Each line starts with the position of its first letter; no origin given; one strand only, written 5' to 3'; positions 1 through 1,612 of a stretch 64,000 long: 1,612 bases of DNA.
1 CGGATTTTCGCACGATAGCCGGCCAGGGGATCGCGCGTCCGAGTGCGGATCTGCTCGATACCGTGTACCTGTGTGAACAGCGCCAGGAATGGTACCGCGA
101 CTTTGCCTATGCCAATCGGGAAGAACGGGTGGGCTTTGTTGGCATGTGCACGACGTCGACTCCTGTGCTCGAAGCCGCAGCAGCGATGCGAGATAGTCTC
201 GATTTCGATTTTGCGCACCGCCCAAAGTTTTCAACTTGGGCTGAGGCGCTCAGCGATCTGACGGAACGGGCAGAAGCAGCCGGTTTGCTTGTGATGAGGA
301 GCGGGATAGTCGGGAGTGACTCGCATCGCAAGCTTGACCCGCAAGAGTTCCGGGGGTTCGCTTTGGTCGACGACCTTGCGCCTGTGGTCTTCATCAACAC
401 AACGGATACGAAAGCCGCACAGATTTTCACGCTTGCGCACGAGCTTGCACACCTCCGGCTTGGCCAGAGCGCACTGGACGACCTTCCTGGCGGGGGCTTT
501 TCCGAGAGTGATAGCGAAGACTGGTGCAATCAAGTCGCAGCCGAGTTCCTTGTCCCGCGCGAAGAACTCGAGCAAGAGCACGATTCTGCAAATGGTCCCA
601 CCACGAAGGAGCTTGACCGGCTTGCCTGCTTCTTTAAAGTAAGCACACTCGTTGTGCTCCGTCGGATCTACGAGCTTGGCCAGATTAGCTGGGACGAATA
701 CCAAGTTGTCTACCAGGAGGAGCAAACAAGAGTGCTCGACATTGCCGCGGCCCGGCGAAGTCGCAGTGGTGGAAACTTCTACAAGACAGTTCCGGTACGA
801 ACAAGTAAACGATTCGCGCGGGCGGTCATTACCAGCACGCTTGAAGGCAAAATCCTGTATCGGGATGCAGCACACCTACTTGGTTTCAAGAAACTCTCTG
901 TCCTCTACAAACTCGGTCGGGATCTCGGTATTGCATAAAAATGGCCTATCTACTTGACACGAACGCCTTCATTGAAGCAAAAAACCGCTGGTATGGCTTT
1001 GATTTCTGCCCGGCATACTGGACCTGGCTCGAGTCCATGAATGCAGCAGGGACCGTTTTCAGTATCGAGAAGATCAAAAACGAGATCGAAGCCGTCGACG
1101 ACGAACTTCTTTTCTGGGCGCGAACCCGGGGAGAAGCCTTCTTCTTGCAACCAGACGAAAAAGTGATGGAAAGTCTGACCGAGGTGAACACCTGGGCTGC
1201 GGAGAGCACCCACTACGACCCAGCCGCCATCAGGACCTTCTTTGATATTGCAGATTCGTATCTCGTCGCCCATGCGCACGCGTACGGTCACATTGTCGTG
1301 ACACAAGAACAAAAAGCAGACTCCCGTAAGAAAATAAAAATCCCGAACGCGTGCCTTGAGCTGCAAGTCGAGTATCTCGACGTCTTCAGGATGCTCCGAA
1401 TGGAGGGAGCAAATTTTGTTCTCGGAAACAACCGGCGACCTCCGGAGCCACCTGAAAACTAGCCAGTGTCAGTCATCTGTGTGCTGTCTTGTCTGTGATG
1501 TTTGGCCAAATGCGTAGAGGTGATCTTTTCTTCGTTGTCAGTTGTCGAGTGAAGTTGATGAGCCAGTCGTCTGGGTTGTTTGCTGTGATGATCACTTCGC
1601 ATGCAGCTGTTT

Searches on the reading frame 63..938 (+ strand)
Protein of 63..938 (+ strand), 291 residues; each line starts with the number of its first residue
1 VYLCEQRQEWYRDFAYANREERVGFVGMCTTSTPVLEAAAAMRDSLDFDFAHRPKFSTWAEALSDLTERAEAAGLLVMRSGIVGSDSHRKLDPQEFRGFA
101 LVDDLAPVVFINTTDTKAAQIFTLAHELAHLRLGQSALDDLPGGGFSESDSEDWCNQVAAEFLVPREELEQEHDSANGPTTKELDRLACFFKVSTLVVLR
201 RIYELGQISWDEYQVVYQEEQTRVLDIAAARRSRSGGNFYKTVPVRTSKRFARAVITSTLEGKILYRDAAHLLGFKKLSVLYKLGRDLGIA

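Call 3: search_protein_families(library=pfam, proteins=[window:63-938:+], max_evalue=0.1)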
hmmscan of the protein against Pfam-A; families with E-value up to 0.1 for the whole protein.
window:63-938:+ (291 aa): 2 families
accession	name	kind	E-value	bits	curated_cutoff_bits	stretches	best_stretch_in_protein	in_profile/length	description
PF06114.19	Peptidase_M78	-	2.3e-15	56.9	22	1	71-202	2-122/123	IrrE N-terminal-like domain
PF20573.4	DUF6782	-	0.008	15.9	27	1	94-132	64-102/241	Putative metallopeptidase family (DUF6782)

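Call 4: search_protein_families(library=padloc, proteins=[window:63-938:+], max_evalue=0.1)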
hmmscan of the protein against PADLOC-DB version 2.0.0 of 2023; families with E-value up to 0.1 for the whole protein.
window:63-938:+ (291 aa): 17 families
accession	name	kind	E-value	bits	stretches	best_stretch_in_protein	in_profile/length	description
PDLC04776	PDC-M69B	-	2e-13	48.7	1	94-225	55-194/272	-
PDLC03949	RmrA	-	2.1e-13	47.9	1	94-218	163-278/363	-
PDLC04141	capP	-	5.6e-12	43.7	1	92-209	39-157/242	capP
PDLC03944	RmrA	-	1.2e-10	39.1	1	108-221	187-299/384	-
PDLC03946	RmrA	-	1.4e-09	35.2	1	99-216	169-278/357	-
PDLC03948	RmrA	-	1.9e-08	31.6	1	63-217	157-301/397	-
PDLC03945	RmrA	-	1.9e-07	28.6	1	111-219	198-307/394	-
PDLC03952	RmrA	-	3.2e-06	24.2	1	88-217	187-314/395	-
PDLC03982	PD-Lambda-2_B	-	3.7e-06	24.5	1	122-204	292-375/402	-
PDLC03947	RmrA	-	5.6e-06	23.4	1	99-221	186-304/383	-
PDLC03953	RmrA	-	6.4e-06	23.6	1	98-218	184-296/373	-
PDLC03955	RmrA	-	1.4e-05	22.6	1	98-213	191-298/371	-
PDLC03943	RmrA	-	1.8e-05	22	1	107-215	178-282/370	-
PDLC03950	RmrA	-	4e-05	20.8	1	92-169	168-244/369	-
PDLC03951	RmrA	-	0.00013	19.1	1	104-223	188-303/400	-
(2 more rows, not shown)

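Call 5: search_protein_families(library=ncbifam, proteins=[window:63-938:+], max_evalue=0.1)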
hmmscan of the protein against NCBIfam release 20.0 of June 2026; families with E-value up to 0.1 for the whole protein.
window:63-938:+ (291 aa): 1 family
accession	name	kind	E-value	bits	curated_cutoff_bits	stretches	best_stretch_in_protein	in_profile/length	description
NF052239.1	antitox_spr1629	equivalog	1.4e-06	27.7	335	1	108-219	196-307/377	spr1629 family repressor/antitoxin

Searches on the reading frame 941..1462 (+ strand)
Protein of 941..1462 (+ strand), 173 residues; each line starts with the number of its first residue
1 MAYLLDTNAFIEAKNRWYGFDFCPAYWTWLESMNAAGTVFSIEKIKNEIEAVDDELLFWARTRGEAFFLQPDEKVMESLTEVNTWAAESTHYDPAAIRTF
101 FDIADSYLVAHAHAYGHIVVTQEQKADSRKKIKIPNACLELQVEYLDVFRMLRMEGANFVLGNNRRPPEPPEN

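Call 3: search_protein_families(library=pfam, proteins=[window:941-1462:+], max_evalue=0.1)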
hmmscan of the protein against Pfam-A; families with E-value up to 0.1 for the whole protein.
window:941-1462:+ (173 aa): 2 families
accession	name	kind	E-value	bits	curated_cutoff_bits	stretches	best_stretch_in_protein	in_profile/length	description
PF14367.12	DUF4411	-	1.3e-50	171.7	23.5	1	3-159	1-159/159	Domain of unknown function (DUF4411)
PF01850.27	PIN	-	0.003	18.6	23.6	1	3-125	1-113/120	PIN domain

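Call 4: search_protein_families(library=padloc, proteins=[window:941-1462:+], max_evalue=0.1)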
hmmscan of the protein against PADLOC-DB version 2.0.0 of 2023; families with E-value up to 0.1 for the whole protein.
window:941-1462:+ (173 aa): 0 families

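Call 5: search_protein_families(library=ncbifam, proteins=[window:941-1462:+], max_evalue=0.1)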
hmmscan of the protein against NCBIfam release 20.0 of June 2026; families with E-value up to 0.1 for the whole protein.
window:941-1462:+ (173 aa): 0 families
